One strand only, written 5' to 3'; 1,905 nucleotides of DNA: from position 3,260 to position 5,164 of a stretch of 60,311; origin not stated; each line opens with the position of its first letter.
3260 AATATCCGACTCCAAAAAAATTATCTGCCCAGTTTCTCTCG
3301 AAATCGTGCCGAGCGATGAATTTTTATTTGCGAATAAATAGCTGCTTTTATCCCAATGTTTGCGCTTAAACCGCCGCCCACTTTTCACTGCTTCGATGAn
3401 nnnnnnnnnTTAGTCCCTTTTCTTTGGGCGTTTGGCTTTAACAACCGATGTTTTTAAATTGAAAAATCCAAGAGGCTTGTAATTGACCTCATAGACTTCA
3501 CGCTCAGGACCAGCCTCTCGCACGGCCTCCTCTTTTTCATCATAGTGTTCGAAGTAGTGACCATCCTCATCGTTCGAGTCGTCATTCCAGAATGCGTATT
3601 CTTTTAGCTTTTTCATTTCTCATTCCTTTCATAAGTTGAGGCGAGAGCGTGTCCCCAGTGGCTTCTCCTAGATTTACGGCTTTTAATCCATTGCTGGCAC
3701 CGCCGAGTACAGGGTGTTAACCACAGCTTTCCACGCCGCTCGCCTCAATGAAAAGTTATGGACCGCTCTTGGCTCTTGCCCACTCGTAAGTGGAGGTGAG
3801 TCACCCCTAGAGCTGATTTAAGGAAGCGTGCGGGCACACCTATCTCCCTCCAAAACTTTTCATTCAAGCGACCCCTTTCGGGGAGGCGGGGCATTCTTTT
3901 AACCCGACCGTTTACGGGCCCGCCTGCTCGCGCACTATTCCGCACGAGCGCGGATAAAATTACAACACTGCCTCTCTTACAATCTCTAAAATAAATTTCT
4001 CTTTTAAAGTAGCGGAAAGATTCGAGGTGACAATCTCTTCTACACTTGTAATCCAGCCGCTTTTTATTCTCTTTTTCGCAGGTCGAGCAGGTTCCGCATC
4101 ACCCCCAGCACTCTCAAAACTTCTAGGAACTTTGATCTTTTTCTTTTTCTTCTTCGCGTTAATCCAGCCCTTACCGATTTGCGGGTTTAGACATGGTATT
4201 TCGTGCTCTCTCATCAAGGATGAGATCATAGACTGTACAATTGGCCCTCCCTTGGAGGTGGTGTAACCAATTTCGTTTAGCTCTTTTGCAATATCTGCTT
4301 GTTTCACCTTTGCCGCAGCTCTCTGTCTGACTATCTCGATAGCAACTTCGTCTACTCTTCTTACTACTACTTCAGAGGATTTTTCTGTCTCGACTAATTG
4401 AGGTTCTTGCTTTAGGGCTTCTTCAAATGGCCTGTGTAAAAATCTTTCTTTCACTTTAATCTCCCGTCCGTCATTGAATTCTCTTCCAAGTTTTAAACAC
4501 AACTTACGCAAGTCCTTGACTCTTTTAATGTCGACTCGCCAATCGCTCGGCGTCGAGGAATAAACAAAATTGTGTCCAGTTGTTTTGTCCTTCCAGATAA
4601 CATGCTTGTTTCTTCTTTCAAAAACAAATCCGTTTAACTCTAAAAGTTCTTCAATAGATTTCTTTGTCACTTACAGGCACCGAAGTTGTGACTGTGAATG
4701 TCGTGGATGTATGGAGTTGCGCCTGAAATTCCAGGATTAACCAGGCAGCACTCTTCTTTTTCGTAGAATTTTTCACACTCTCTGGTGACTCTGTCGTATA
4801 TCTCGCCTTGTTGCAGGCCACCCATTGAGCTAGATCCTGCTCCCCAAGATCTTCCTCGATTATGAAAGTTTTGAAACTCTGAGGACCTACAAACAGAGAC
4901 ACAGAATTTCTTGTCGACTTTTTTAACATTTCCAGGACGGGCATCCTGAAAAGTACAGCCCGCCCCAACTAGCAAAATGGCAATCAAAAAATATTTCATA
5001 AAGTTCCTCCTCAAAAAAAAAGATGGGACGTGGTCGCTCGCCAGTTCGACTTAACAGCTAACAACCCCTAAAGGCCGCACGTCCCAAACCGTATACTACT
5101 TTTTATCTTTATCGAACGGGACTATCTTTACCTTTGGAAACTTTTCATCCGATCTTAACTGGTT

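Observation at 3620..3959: A 340-nt island that looks highly structured and non-coding interrupts a gap-free operon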

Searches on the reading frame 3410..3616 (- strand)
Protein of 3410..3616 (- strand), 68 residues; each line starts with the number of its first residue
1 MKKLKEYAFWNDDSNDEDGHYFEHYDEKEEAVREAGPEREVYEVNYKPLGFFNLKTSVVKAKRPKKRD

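Call 11: search_protein_families(library=pfam, proteins=[window:3410-3616:-], max_evalue=0.01)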
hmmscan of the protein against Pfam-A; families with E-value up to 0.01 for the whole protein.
window:3410-3616:- (68 aa): 0 families

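Call 12: search_protein_families(library=phrogs, proteins=[window:3410-3616:-], max_evalue=0.01)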
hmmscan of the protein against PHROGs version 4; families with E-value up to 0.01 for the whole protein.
window:3410-3616:- (68 aa): 0 families

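Call 17: find_encoding_contigs(protein=window:3410-3616:-, flank=3000, max_places=10)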
Protein window:3410-3616:- (68 aa): 2 contigs read that carry it; 2 places shown.
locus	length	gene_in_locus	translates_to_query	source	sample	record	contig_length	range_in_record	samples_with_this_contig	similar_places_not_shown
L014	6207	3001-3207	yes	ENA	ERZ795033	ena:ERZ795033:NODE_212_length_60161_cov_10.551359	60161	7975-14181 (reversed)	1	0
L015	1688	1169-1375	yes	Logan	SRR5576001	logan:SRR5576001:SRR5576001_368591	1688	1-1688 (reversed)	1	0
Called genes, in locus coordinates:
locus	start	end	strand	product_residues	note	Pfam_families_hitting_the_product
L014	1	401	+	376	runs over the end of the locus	PF01068:DNA_ligase_A_M, PF14743:DNA_ligase_OB_2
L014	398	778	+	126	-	PF03819:MazG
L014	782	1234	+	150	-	-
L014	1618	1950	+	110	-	-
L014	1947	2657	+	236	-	-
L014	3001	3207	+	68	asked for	-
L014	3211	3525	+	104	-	PF11195:Tad2-like (faint)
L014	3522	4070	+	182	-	-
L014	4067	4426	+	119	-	-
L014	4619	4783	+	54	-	-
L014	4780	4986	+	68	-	-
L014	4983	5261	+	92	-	-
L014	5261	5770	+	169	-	-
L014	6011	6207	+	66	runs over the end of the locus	-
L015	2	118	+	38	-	?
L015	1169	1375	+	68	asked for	-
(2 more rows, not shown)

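Call 33: search_protein_families(library=pfam, proteins=[window:3410-3616:-], max_evalue=10)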
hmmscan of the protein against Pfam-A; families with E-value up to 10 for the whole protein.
window:3410-3616:- (68 aa): 0 families

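Call 58: search_protein_representatives(protein=window:3410-3616:-)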
Query: 68 residues. Proteins with E-value up to 0.001 (for the whole library): 40; up to 1e-10: 1; up to 1e-30: 1. The best 40 are listed.
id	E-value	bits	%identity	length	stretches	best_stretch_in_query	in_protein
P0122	2.7e-39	148.0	100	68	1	1-68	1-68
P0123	3.4e-09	52.8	55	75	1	3-65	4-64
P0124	2.8e-08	49.9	48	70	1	3-66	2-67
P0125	1.6e-07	47.6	51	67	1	3-66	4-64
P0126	2.1e-07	47.2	45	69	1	3-66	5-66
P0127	3.8e-07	46.3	44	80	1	4-64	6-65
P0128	6.0e-07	45.7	43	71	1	1-65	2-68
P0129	9.0e-07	45.2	48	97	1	2-66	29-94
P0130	1.0e-06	45.0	48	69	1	3-66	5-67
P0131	1.1e-06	44.8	45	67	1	3-63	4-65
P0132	8.5e-06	42.1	41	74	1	5-66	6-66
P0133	9.5e-06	41.9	40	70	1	5-66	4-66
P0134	3.3e-05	40.2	28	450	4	22-60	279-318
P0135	3.4e-05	40.2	48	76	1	3-67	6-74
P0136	4.6e-05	39.8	43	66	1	3-67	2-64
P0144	1.5e-04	38.1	32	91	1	2-66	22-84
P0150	3.1e-04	37.2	33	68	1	5-66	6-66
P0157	5.8e-04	36.3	34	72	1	7-67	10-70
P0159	7.5e-04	35.9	36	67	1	4-64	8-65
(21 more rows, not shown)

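Call 60: find_homologous_proteins(query=A4, max_evalue=0.001)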
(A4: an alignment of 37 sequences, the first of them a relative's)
Query A4 (37 sequences) (68 aa, profile of the alignment): 9 proteins with E <= 0.001 among 280 candidates.
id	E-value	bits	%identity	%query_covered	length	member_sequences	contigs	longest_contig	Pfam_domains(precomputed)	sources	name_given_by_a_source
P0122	1.7e-24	103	100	100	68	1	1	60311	-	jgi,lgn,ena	-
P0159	6.4e-20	89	34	91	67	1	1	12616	-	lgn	-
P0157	1.7e-19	87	32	78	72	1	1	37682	-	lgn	-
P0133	2.5e-19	87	41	88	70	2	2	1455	-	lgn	-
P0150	3.6e-18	83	33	68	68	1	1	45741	-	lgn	-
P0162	7.8e-18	82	37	99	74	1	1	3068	-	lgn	-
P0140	2.4e-17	80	35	91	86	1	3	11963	-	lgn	-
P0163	3.3e-17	80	37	91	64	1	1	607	-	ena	-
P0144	6.2e-17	79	28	88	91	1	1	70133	-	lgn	-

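Call 61: find_encoding_contigs(protein=P0157, flank=4000, max_places=2)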
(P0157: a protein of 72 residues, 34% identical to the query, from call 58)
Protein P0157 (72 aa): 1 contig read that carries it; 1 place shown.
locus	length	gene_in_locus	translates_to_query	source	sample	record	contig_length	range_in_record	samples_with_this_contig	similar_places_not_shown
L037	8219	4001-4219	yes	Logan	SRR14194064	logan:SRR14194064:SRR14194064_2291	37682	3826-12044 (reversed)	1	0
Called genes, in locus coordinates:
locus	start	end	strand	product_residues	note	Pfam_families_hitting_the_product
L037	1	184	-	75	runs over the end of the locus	PF12844:HTH_19 (weak), PF13443:HTH_26 (weak), PF13560:HTH_31, PF01381:HTH_3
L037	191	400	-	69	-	-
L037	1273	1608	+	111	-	-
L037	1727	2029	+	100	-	-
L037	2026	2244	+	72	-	-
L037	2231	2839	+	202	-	PF08241:Methyltransf_11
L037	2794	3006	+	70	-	-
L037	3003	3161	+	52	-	-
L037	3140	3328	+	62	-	-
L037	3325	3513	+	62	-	-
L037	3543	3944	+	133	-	PF24746:DUF7694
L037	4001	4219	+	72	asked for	-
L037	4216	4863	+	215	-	PF08003:Methyltransf_9, PF13489:Methyltransf_23, PF13847:Methyltransf_31 (weak), PF08241:Methyltransf_11 (weak), PF08242:Methyltransf_12, PF13649:Methyltransf_25 (weak)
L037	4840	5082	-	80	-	-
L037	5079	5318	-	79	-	-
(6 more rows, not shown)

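Call 62: find_encoding_contigs(protein=P0150, flank=4000, max_places=2)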
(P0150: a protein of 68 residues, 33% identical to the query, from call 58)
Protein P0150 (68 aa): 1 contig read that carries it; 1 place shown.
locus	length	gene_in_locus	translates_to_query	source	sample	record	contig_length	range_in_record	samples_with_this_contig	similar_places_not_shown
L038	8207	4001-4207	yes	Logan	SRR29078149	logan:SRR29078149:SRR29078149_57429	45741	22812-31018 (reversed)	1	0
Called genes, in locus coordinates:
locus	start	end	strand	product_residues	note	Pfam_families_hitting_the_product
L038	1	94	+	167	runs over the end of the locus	-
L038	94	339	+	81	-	-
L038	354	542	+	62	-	PF09723:Zn_ribbon_8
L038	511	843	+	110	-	-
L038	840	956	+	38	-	-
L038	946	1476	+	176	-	PF18909:dGTP_diPhyd_N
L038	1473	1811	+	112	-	-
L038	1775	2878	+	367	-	-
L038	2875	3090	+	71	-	-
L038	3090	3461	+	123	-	-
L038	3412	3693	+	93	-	-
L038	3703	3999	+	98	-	-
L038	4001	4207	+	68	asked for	-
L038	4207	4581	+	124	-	-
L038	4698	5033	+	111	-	-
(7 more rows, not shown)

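Call 63: find_encoding_contigs(protein=P0144, flank=4000, max_places=2)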
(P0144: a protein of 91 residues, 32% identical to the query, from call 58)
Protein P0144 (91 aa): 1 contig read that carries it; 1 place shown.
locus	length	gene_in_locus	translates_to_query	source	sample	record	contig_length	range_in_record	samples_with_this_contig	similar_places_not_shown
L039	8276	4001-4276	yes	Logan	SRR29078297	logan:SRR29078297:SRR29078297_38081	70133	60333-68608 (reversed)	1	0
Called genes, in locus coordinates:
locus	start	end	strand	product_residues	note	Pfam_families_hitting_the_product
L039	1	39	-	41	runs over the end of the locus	-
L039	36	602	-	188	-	-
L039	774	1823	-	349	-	-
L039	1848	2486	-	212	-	-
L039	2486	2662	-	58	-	-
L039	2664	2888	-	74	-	-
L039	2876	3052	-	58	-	-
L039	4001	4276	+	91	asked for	-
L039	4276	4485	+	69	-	-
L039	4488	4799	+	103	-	-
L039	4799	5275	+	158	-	-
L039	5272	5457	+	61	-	-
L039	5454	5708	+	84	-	-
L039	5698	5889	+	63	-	-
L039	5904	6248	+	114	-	PF20137:BubE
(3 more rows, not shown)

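Call 64: find_encoding_contigs(protein=P0159, flank=4000, max_places=2)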
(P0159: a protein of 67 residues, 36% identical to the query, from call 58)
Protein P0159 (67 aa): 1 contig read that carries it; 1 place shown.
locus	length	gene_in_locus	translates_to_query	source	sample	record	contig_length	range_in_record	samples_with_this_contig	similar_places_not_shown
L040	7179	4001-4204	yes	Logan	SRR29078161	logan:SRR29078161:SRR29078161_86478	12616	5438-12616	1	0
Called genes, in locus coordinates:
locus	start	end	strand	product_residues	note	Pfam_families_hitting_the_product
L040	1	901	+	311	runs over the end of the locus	PF00154:RecA_N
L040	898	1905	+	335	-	-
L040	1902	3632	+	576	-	PF02463:SMC_N (faint), PF13175:AAA_15 (faint), PF13476:AAA_23, PF13514:AAA_27 (weak), PF13555:AAA_29 (weak)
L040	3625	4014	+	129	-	-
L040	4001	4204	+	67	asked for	-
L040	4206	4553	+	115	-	-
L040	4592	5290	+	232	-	-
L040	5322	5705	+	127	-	PF01464:SLT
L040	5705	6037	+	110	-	-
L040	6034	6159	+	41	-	-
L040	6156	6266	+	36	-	-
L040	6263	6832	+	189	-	-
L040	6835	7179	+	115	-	?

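Call 72: find_encoding_contigs(protein=P0123, flank=4000, max_places=3)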
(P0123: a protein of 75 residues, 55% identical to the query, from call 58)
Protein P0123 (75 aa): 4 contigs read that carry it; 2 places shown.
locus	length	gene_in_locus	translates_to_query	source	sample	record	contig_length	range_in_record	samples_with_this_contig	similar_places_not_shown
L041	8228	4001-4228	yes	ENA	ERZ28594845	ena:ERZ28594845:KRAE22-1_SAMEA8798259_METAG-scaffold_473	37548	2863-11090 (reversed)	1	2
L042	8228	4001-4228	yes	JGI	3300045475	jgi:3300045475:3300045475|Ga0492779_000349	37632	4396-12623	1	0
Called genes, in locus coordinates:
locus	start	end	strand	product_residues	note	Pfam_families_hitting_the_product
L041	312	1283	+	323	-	-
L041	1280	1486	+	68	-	-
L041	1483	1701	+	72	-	-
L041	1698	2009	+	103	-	-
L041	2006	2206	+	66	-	-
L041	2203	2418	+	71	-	-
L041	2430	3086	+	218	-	-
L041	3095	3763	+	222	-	PF01464:SLT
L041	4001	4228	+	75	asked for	-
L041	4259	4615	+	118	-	PF02026:RyR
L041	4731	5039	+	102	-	-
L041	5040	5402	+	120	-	-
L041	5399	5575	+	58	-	-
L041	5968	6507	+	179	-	PF13384:HTH_23 (faint)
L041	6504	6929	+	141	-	-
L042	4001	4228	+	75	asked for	-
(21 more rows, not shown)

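Call 73: find_encoding_contigs(protein=P0133, flank=4000, max_places=3)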
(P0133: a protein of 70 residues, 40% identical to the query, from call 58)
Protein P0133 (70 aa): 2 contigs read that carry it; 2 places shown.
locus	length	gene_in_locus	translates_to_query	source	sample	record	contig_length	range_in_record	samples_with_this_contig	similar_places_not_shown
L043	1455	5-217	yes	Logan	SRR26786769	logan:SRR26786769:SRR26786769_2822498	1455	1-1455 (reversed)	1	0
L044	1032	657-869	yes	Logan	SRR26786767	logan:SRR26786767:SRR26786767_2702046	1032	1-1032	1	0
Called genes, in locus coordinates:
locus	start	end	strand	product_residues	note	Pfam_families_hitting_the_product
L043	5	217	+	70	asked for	-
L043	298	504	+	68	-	-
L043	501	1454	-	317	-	?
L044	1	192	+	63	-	?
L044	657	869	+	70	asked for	-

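Call 93: find_encoding_contigs(protein=P0125, flank=3000, max_places=3)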
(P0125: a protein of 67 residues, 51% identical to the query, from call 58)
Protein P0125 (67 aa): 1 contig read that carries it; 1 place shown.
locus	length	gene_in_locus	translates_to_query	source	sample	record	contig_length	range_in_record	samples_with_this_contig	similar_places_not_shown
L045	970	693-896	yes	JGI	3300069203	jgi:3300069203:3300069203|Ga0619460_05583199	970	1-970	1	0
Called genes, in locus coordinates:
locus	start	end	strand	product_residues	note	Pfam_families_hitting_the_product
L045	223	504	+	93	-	-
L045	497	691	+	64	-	-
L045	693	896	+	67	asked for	-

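Call 94: find_encoding_contigs(protein=P0124, flank=3000, max_places=3)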
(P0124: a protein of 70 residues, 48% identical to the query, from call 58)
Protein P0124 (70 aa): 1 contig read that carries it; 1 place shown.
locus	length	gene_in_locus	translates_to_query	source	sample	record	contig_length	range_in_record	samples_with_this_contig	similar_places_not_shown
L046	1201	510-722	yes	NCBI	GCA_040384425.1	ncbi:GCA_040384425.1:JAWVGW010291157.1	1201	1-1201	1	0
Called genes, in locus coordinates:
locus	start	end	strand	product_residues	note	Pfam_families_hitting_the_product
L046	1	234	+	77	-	?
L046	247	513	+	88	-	-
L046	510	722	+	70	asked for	-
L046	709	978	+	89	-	-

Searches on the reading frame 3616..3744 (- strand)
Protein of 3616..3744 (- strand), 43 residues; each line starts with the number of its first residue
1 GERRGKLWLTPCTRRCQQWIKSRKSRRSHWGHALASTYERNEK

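Call 42: search_protein_families(library=pfam, proteins=[window:3616-3744:-], max_evalue=1)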
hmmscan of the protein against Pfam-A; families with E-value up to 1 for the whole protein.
seq(43 aa): 0 families

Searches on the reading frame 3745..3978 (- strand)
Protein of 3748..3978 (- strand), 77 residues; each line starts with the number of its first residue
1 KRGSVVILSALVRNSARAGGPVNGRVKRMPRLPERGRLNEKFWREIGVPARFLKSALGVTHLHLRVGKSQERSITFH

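Call 35: find_related_loci(query=window:3745-3945:-, collection=metagenome_contigs, flank=5000)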
Query window:3745-3945:- (66 aa) in metagenome_contigs; peptide patterns used: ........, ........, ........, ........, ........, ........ (x = any residue, [..] = any of these).
600 stretches matched a pattern, but none encodes a relative of the query by tblastn (E <= 1e-3).

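Call 42: search_protein_families(library=pfam, proteins=[window:3748-3978:-], max_evalue=1)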
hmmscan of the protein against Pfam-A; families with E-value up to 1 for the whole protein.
seq(77 aa): 0 families

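Call 80: find_related_loci(query=window:3748-3978:-, collection=viral_contigs, flank=3000)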
Query seq(77 aa) (77 aa) in viral_contigs; peptide patterns used: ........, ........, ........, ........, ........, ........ (x = any residue, [..] = any of these).
48 stretches matched a pattern, but none encodes a relative of the query by tblastn (E <= 1e-3).

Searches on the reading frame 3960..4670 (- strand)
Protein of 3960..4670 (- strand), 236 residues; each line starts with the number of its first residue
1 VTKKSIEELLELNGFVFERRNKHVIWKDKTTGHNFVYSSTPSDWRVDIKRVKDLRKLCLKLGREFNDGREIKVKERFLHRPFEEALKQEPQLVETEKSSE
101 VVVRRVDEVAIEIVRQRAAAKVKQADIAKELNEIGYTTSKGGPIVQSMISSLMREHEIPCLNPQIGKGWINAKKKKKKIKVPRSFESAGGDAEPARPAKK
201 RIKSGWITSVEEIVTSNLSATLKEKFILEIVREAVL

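Call 11: search_protein_families(library=pfam, proteins=[window:3960-4670:-], max_evalue=0.01)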
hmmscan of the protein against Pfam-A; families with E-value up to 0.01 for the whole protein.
window:3960-4670:- (236 aa): 0 families

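Call 12: search_protein_families(library=phrogs, proteins=[window:3960-4670:-], max_evalue=0.01)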
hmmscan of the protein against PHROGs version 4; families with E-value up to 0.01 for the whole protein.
window:3960-4670:- (236 aa): 3 families
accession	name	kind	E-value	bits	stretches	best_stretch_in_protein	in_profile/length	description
phrog_2053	-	unknown function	8.7e-08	32.9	1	2-49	8-56/72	-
phrog_3655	-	unknown function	0.0044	18.1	0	4-57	12-67/73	-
phrog_353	-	moron, auxiliary metabolic gene and host takeover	0.0064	17.5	0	1-33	5-39/73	toxin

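Call 14: find_related_loci(query=window:3960-4670:-, collection=viral_contigs, flank=5000)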
Query window:3960-4670:- (236 aa) in viral_contigs; peptide patterns used: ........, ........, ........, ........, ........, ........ (x = any residue, [..] = any of these).
28 stretches matched a pattern, but none encodes a relative of the query by tblastn (E <= 1e-3).

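Call 19: find_homologous_proteins(query=window:3960-4670:-, max_evalue=0.001)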
Query window:3960-4670:- (236 aa): 1 proteins with E <= 0.001 among 615 candidates.
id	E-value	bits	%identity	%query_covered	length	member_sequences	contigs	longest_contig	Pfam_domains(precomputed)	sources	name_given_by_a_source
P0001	8.5e-148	508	100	100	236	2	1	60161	-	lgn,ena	-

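Call 33: search_protein_families(library=pfam, proteins=[window:3960-4670:-], max_evalue=10)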
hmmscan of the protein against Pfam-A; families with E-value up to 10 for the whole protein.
window:3960-4670:- (236 aa): 3 families
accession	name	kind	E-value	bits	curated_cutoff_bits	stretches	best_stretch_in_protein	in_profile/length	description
PF07508.19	Recombinase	-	0.06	14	21.1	1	112-176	9-64/102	Recombinase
PF07927.17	HicA_toxin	-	0.065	13.8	27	1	6-33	4-33/58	HicA toxin of bacterial toxin-antitoxin,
PF19064.5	DUF5760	-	0.17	12.5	27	1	148-178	11-39/86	Family of unknown function (DUF5760)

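Call 84: search_solved_structures(query=P0001, max_evalue=10)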
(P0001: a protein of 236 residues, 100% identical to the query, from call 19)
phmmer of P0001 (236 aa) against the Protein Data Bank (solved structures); distinct sequences matched with E-value up to 10: 0.

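Call 88: predict_structure(protein=P0001)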
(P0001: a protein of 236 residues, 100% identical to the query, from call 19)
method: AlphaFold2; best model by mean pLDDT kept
length: 236 residues; sequences in the alignment: 1
mean_pLDDT: 47.1   pTM: 0.26
mean pLDDT of the five models: 47.1, 45.5, 44.2, 39.8, 38.2
residues with pLDDT >= 90: 0; 70-90: 15; 50-70: 69; < 50: 152
segments of 3 or more residues with pLDDT < 50: 1-5, 36-55, 57-103, 139-141, 158-208, 210-212, 230-236
pLDDT, mean of each block of 10 residues (from residue 1): 45 58 57 47 36 44 34 32 40 44 52 70 72 61 51 48 35 37 38 43 43 49 52 44
secondary structure, 60 per line:
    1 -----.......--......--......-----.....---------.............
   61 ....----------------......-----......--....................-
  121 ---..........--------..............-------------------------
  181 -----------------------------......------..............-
elements in order: H6-12 E15-20 E23-28 E34-38 H48-64 H81-86 E92-97 E100-105 H106-119 H124-133 H142-155 H210-215 H222-235

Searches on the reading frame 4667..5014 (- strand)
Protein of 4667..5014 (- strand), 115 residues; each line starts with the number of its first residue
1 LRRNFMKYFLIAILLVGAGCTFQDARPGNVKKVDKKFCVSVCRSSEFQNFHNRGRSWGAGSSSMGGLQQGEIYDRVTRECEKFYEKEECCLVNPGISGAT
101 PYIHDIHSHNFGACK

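Call 11: search_protein_families(library=pfam, proteins=[window:4667-5014:-], max_evalue=0.01)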
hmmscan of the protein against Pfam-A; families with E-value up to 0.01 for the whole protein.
window:4667-5014:- (115 aa): 0 families

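Call 12: search_protein_families(library=phrogs, proteins=[window:4667-5014:-], max_evalue=0.01)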
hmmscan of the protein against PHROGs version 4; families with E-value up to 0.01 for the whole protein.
window:4667-5014:- (115 aa): 0 families

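Call 33: search_protein_families(library=pfam, proteins=[window:4667-5014:-], max_evalue=10)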
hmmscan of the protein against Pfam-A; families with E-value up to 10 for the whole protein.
window:4667-5014:- (115 aa): 1 family
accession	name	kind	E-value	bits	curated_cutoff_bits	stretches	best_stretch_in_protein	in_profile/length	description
PF06180.16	CbiK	-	0.067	12.9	26.2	1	12-48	2-38/262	Cobalt chelatase (CbiK)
